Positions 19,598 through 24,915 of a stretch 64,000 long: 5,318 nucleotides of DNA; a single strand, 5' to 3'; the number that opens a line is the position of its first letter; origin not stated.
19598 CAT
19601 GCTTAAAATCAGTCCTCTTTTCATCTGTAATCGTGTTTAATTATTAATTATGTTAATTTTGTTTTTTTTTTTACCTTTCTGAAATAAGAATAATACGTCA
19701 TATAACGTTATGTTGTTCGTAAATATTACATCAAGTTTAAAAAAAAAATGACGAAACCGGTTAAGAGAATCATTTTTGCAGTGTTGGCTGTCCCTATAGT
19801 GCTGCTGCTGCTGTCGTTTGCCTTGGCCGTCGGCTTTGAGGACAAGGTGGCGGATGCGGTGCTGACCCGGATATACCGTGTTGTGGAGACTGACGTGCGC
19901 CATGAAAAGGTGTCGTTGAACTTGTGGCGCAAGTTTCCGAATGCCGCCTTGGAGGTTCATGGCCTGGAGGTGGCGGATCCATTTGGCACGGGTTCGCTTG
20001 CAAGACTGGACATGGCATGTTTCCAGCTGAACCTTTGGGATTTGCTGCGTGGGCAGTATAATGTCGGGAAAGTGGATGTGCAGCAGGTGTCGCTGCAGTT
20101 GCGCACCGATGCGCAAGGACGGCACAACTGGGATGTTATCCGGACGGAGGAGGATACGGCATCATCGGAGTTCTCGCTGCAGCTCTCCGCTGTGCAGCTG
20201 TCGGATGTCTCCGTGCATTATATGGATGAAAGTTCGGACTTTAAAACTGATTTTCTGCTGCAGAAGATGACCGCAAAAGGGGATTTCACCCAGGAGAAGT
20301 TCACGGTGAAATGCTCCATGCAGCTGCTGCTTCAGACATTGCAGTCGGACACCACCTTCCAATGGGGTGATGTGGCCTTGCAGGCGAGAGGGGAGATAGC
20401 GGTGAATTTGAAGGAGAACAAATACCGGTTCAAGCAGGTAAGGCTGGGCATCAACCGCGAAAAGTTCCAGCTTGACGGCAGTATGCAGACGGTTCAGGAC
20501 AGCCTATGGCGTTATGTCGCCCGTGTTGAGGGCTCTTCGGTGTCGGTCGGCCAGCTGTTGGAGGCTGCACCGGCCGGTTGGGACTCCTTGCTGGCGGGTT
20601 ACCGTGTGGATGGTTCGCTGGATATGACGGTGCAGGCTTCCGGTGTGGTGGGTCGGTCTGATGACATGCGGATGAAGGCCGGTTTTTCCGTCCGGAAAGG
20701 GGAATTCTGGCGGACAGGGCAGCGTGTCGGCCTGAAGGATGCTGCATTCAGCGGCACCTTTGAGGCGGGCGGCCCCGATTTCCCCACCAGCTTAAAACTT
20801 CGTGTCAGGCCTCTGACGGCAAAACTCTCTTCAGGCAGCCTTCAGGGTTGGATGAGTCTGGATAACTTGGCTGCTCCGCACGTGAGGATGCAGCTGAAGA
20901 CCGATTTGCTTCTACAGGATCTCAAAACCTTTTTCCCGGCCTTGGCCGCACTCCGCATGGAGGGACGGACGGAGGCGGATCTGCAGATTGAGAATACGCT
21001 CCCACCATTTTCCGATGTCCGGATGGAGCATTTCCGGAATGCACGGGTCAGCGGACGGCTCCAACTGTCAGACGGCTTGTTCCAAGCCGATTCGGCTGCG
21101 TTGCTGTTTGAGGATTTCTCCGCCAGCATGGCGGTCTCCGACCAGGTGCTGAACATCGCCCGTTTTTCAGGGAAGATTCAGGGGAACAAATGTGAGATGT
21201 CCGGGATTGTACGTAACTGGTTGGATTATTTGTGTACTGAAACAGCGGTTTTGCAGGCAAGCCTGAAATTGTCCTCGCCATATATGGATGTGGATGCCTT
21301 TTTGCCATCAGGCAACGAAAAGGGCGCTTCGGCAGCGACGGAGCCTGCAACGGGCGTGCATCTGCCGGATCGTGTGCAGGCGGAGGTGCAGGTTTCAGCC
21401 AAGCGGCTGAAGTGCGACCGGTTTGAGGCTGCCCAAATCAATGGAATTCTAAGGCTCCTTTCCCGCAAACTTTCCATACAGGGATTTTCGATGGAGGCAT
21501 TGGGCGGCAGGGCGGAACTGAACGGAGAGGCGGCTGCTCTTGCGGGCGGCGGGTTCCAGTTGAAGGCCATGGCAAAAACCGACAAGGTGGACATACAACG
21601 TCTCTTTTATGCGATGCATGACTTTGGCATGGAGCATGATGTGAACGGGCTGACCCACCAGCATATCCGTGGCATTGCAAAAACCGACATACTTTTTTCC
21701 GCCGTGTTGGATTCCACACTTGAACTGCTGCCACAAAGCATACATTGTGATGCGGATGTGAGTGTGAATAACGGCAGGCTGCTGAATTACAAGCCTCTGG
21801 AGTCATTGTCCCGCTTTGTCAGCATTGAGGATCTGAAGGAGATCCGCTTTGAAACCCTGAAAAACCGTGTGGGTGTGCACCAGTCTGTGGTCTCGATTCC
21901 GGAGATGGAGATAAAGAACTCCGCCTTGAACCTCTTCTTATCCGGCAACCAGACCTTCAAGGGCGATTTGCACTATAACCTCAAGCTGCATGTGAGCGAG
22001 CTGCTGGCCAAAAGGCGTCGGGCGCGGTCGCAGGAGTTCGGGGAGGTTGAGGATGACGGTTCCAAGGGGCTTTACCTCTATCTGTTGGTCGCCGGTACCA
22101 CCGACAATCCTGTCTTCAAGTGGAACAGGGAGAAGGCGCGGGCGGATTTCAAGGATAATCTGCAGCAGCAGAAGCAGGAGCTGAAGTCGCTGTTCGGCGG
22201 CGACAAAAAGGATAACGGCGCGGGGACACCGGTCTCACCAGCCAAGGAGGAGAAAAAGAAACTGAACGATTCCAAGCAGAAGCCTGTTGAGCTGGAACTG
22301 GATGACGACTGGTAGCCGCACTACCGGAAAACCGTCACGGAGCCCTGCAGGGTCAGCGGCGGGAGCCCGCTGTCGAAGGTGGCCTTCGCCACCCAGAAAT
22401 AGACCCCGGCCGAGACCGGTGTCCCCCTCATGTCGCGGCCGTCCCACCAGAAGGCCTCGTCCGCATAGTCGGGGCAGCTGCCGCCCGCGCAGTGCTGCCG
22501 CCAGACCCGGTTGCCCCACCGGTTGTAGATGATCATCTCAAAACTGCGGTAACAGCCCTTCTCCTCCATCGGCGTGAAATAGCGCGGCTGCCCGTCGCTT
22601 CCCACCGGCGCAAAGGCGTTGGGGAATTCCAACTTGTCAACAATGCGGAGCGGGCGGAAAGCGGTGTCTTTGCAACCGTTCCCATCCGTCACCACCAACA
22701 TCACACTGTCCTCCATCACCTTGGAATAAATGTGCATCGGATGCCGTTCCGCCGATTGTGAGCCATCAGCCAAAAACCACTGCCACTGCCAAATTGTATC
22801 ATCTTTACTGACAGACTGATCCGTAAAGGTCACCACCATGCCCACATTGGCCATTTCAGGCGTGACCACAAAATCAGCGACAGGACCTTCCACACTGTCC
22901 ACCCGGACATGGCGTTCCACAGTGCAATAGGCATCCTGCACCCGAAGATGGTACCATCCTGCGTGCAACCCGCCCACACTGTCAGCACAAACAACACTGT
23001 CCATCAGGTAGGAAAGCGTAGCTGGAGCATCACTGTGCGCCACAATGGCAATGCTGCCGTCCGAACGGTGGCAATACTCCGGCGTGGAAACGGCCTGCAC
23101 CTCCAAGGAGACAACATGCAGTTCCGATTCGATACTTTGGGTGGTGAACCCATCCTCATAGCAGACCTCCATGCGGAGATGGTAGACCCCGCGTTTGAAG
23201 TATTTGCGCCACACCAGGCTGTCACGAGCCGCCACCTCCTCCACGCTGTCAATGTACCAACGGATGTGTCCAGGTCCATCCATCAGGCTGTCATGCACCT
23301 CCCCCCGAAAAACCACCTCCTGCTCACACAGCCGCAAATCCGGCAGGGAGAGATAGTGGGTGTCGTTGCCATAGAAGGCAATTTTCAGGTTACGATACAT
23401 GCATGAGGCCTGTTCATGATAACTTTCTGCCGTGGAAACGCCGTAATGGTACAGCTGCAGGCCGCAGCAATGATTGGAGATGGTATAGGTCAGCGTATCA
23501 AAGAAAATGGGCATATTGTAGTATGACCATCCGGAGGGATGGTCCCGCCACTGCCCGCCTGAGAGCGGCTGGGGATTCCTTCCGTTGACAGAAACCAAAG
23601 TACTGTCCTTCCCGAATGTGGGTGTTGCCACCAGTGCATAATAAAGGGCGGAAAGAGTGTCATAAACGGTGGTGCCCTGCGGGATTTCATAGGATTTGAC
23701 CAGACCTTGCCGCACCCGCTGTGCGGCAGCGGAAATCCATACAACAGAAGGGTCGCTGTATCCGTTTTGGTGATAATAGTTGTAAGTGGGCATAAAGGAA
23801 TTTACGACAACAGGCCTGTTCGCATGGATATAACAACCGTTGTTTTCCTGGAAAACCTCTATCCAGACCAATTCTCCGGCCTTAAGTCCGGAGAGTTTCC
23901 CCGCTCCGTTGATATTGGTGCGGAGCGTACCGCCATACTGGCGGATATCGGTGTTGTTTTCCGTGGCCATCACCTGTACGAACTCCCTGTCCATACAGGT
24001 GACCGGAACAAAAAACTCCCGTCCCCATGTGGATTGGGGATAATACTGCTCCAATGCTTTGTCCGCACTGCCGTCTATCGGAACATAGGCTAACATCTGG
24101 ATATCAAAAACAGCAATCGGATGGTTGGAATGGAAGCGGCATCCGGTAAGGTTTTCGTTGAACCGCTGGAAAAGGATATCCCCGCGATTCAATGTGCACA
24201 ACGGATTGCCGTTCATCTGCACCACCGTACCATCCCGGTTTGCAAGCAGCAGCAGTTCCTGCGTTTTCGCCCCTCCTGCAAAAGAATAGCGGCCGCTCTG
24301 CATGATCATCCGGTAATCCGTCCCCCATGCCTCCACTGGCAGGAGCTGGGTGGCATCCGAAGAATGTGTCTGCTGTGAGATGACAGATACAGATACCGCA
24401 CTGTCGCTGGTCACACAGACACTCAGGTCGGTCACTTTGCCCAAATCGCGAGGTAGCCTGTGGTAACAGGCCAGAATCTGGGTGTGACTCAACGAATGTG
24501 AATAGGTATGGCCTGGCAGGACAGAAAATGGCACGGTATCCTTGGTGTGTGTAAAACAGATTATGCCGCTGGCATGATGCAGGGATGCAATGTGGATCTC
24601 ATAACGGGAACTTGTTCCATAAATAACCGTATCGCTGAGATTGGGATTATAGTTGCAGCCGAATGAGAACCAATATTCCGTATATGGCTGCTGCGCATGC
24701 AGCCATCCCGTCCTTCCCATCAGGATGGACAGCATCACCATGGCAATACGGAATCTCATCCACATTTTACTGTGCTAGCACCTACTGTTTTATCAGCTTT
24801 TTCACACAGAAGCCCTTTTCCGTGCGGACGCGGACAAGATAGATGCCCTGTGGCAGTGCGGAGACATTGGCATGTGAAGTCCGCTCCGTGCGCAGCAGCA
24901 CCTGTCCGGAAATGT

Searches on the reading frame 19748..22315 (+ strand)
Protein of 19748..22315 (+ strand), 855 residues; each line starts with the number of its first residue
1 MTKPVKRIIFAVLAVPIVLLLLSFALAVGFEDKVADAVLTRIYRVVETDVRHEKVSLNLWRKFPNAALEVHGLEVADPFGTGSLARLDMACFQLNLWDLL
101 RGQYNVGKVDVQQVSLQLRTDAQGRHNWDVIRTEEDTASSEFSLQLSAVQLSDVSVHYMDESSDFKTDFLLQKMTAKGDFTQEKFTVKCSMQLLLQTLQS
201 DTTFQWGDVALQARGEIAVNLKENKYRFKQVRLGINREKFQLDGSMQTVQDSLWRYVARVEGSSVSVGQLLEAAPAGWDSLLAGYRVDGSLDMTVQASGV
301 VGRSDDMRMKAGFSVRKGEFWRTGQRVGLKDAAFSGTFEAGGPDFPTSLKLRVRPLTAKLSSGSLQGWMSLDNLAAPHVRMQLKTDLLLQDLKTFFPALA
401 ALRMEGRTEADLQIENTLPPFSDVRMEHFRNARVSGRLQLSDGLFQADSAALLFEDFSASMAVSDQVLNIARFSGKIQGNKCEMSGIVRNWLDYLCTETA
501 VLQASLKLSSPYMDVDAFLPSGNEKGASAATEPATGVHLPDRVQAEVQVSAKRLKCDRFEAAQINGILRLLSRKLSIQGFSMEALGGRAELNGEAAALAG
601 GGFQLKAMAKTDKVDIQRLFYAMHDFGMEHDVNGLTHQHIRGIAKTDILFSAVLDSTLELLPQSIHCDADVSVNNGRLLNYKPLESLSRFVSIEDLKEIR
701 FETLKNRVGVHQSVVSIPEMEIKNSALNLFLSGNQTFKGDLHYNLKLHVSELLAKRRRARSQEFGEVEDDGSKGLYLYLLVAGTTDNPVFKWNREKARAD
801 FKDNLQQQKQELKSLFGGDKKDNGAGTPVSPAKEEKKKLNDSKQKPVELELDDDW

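Call 26: search_protein_families(library=pfam, proteins=[window:19748-22315:+], max_evalue=0.001)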
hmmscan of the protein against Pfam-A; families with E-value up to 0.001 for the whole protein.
window:19748-22315:+ (855 aa): 2 families
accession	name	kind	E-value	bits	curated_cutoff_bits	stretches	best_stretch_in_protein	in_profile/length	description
PF05170.20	AsmA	-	4.6e-13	49.3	29.8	1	6-254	5-245/607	AsmA family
PF05359.17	DUF748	-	3.1e-12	45.8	50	1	3-177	12-183/1037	Domain of Unknown Function (DUF748)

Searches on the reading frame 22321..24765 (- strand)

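Call 26: search_protein_families(library=pfam, proteins=[window:22321-24765:-], max_evalue=0.001)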
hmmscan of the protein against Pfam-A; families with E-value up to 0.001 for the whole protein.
window:22321-24765:- (814 aa): 4 families
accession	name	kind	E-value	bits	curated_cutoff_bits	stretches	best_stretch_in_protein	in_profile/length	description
PF17517.7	IgGFc_binding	-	5.8e-37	128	25.6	2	137-416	1-273/297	IgGFc binding protein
PF18911.6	PKD_4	-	3.7e-11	43.3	27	1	627-701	3-78/85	PKD domain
PF13585.12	CHU_C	-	7.4e-08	32.9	27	1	713-795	2-72/86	CHU_C Type IX secretion signal domain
PF00801.26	PKD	-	5.4e-06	26.8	23.5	1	634-698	6-71/80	PKD domain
